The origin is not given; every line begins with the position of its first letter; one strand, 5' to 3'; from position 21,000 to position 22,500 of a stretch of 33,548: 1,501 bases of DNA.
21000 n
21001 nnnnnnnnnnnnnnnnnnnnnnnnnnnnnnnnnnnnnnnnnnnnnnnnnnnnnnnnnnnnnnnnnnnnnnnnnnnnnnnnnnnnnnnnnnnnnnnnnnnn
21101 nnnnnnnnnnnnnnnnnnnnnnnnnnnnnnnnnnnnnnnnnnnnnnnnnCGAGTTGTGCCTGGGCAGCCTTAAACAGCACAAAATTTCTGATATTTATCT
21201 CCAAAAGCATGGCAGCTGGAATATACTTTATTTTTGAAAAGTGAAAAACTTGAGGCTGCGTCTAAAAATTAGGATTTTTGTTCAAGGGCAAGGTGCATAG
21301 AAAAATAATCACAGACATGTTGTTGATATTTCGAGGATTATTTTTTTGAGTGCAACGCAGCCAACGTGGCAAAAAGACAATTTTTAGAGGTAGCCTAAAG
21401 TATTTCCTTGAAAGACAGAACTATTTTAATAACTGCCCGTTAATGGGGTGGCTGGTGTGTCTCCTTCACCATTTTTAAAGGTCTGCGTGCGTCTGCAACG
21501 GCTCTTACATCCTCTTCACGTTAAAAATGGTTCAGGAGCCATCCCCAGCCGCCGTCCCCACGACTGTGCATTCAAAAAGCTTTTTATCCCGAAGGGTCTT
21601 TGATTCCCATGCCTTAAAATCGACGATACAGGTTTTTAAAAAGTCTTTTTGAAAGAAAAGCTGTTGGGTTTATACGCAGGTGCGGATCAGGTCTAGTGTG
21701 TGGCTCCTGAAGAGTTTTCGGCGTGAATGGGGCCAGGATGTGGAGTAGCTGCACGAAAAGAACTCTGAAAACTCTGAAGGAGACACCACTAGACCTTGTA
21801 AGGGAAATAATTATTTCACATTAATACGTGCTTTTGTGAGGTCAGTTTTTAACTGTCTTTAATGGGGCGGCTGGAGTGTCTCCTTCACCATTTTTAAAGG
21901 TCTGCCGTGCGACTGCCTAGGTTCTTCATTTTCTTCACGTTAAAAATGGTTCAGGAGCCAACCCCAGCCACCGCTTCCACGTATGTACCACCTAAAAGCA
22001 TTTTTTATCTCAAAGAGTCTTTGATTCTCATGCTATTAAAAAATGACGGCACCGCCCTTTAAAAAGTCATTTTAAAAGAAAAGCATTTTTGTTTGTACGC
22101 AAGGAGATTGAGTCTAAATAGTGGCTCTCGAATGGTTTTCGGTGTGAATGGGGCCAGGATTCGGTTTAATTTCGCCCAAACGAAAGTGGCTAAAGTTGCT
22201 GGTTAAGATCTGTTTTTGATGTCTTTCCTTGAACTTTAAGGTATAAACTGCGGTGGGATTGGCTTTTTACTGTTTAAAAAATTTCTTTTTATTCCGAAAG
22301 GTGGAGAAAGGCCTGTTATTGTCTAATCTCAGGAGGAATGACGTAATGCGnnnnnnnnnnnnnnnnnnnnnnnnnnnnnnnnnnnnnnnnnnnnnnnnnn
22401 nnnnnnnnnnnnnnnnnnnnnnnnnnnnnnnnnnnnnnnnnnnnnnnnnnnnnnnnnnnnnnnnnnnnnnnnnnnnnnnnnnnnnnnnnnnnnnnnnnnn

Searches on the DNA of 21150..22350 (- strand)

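Call 7: search_rna_families(source=window, start=21150, end=22350, threshold=evalue, max_evalue=10, show_alignments=3)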
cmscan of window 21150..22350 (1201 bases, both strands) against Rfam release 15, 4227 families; matches with E-value up to 10: 2.
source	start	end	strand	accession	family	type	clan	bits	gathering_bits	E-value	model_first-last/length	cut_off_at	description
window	21250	21347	+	RF04342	Plastid-psbA-1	Cis-reg;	CL00153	28.8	54.3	0.25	1-114/114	no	Plastid-psbA-1 3UTR RNA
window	21686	21803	-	RF00696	mir-203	Gene; miRNA;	-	14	65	7.6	1-80/80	no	mir-203 microRNA precursor family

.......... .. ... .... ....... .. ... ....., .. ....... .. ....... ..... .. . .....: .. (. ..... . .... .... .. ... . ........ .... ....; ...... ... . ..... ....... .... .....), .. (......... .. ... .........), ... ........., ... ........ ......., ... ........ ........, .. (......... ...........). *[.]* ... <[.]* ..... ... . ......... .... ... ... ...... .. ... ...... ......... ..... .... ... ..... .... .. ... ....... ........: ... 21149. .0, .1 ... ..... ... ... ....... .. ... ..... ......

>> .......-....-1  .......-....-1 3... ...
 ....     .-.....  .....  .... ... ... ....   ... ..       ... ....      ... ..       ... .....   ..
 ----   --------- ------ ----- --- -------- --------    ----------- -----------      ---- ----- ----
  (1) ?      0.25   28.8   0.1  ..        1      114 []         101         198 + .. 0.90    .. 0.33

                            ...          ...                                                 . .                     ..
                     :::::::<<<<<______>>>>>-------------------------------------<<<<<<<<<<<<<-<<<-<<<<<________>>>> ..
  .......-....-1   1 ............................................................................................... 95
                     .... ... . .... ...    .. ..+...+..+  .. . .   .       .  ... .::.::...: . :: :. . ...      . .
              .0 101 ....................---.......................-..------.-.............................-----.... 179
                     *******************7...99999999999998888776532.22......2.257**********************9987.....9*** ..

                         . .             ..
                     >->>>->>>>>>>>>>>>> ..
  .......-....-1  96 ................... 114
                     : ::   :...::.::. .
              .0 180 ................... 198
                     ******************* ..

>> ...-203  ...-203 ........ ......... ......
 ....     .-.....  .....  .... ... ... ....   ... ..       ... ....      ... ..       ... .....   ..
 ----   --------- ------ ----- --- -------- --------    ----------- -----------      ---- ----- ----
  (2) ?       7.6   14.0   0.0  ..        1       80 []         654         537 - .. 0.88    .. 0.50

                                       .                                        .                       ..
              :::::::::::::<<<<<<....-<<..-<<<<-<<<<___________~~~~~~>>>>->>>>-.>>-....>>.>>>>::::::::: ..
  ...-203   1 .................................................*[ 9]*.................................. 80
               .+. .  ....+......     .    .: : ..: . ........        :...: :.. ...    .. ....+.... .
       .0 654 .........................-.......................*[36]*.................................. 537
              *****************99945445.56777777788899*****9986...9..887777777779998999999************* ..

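Call 46: build_rna_model(alignment_id=A2)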
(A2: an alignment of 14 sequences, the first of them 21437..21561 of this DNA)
Model R1 built from alignment A2 (14 sequences, 134 columns); structure: RNAalifold consensus.
model positions 125; base pairs 23; branch points 0; effective number of sequences 2.47; information 0.59 bits per position. Calibrated on 0.2 Mb of random sequence (short: E-values are rough).
structure used (alignment columns):
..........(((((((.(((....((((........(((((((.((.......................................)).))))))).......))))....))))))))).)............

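Call 47: search_with_rna_model(model_id=R1, sources=[window, L001, L015, L016, L017, L018, L019, L020, L023, L024, L025, L027, L022, L021], max_evalue=1, make_alignment=true)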
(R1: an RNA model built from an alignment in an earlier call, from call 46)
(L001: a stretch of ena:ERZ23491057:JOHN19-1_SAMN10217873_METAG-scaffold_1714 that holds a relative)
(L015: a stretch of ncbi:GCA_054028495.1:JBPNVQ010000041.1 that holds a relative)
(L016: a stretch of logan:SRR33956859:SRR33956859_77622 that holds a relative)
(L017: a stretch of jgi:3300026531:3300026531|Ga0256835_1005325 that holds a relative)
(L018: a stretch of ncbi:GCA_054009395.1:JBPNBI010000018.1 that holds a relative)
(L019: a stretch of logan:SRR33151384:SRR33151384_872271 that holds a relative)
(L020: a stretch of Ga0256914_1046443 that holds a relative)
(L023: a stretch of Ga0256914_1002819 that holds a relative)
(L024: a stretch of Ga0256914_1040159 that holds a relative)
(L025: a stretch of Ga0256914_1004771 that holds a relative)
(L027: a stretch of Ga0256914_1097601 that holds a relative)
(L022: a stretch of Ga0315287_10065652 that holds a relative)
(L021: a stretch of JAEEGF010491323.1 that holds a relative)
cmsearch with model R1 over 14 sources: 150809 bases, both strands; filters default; matches with E-value up to 1: 20.
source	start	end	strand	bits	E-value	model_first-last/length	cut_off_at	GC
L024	34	157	+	132.5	3.1e-36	1-125/125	no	0.44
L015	9101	9225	+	125.2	4.4e-34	1-125/125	no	0.44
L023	244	367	+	122.3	3e-33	1-125/125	no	0.46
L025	4708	4831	+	122.2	3.2e-33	1-125/125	no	0.44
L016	53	176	+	121.7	4.5e-33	1-125/125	no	0.44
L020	1569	1693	+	118.4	4.1e-32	1-125/125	no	0.43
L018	9647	9772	+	114.4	6.1e-31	1-125/125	no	0.48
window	31577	31702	+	113.2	1.4e-30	1-125/125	no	0.47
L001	9758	9883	+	113.2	1.4e-30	1-125/125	no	0.47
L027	873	997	-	112.7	1.9e-30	1-125/125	no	0.47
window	21682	21805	+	110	1.2e-29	1-125/125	no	0.52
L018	9409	9533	-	106.1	1.7e-28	1-125/125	no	0.52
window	31340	31463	-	104.4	5.2e-28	1-125/125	no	0.52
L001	9521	9644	-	104.4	5.2e-28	1-125/125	no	0.52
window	21856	21980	-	103.3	1.1e-27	1-125/125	no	0.5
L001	37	161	-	103.3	1.1e-27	1-125/125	no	0.5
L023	242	365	-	27.1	2.3e-05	1-125/125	no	0.45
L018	1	49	-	26.4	3.8e-05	1-48/125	3'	0.53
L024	40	147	-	22.1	0.00069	9-117/125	no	0.43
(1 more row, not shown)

Alignment A3: 20 matches aligned to the model, 171 columns, each read 5' to 3' on its own strand. Consensus structure (alignment columns), stored with it:
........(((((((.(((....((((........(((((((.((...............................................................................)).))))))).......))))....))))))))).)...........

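Call 56: search_with_rna_model(model_id=R1, sources=[L028, L029, L017, L002, L003], max_evalue=10)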
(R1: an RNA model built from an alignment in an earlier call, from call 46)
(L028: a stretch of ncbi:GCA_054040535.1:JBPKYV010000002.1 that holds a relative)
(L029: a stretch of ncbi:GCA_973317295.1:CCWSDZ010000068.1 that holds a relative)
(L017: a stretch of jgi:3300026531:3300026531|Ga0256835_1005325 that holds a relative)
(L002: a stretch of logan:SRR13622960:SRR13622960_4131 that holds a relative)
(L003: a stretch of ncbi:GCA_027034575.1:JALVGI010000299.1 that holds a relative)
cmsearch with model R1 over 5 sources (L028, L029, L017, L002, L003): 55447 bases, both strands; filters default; matches with E-value up to 10: 4.
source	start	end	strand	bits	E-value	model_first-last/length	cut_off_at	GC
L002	3610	3735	+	113.2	5.3e-31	1-125/125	no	0.47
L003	3874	3999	+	113.2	5.3e-31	1-125/125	no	0.47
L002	3373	3496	-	104.4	1.9e-28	1-125/125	no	0.52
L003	3637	3760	-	104.4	1.9e-28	1-125/125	no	0.52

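Call 60: search_with_rna_model(model_id=R1, sources=[window, L015, L016, L018, L020, L023, L024, L025, L027], max_evalue=1e-15, make_alignment=true)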
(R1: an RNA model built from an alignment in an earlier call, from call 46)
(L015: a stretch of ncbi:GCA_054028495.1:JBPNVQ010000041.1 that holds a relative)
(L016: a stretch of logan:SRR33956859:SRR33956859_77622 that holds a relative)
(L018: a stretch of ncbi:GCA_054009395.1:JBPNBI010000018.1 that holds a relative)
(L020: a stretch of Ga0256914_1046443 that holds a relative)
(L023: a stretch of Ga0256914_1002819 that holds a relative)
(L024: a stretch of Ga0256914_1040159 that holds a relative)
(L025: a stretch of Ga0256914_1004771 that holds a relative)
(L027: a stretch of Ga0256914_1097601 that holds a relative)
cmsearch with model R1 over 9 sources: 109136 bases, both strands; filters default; matches with E-value up to 1e-15: 14.
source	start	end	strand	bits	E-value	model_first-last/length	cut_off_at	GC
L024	34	157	+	132.5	2.2e-36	1-125/125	no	0.44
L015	9101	9225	+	125.2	3.2e-34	1-125/125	no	0.44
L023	244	367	+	122.3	2.2e-33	1-125/125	no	0.46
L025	4708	4831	+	122.2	2.3e-33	1-125/125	no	0.44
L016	53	176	+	121.7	3.3e-33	1-125/125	no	0.44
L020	1569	1693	+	118.4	3e-32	1-125/125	no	0.43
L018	9647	9772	+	114.4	4.4e-31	1-125/125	no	0.48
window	31577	31702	+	113.2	1e-30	1-125/125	no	0.47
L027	873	997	-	112.7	1.4e-30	1-125/125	no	0.47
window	21682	21805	+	110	8.4e-30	1-125/125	no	0.52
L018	9409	9533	-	106.1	1.2e-28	1-125/125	no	0.52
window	31340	31463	-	104.4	3.7e-28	1-125/125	no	0.52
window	21856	21980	-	103.3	7.8e-28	1-125/125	no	0.5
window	21437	21561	-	92.6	1.1e-24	1-125/125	no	0.54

Alignment A5: 14 matches aligned to the model, 131 columns, each read 5' to 3' on its own strand. Consensus structure (alignment columns), stored with it:
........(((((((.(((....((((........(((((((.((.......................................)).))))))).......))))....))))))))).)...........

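Call 74: search_with_rna_model(model_id=R1, sources=[L030, L031, L032, L033], max_evalue=1)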
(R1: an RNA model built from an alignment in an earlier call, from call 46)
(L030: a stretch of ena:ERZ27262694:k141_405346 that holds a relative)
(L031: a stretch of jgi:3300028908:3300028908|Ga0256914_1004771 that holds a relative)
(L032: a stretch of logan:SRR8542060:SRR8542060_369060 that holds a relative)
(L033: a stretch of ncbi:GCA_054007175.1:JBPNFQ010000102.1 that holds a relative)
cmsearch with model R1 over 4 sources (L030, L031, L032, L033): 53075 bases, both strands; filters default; matches with E-value up to 1: 5.
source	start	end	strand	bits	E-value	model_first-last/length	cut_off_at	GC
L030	9101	9225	+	127.2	4e-35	1-125/125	no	0.45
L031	4708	4831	+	122.2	1.1e-33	1-125/125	no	0.44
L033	9400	9525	+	110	4.2e-30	1-125/125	no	0.48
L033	9163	9286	-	106.4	4.9e-29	1-125/125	no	0.52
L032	1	83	+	71.9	5.9e-19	43-125/125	5'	0.42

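Call 86: search_dna_similar(query=window:21405-21830:+, collection=plasmids, mode=distant, max_evalue=0.001, max_rows=10)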
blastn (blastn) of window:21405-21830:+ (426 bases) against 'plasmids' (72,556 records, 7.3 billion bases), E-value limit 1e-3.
No match.

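Call 87: search_dna_similar(query=window:21405-21830:+, collection=phages, mode=distant, max_evalue=0.001, max_rows=10)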
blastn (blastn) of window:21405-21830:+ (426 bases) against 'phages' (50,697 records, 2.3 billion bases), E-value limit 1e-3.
No match.

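Call 103: search_with_rna_model(model_id=R1, sources=[L034, L035, L036], max_evalue=10)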
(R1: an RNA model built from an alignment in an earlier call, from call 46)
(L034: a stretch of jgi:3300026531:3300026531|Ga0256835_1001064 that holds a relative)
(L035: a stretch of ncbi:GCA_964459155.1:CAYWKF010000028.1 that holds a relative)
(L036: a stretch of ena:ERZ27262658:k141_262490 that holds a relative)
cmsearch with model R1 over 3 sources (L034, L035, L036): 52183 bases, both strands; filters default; matches with E-value up to 10: 0.
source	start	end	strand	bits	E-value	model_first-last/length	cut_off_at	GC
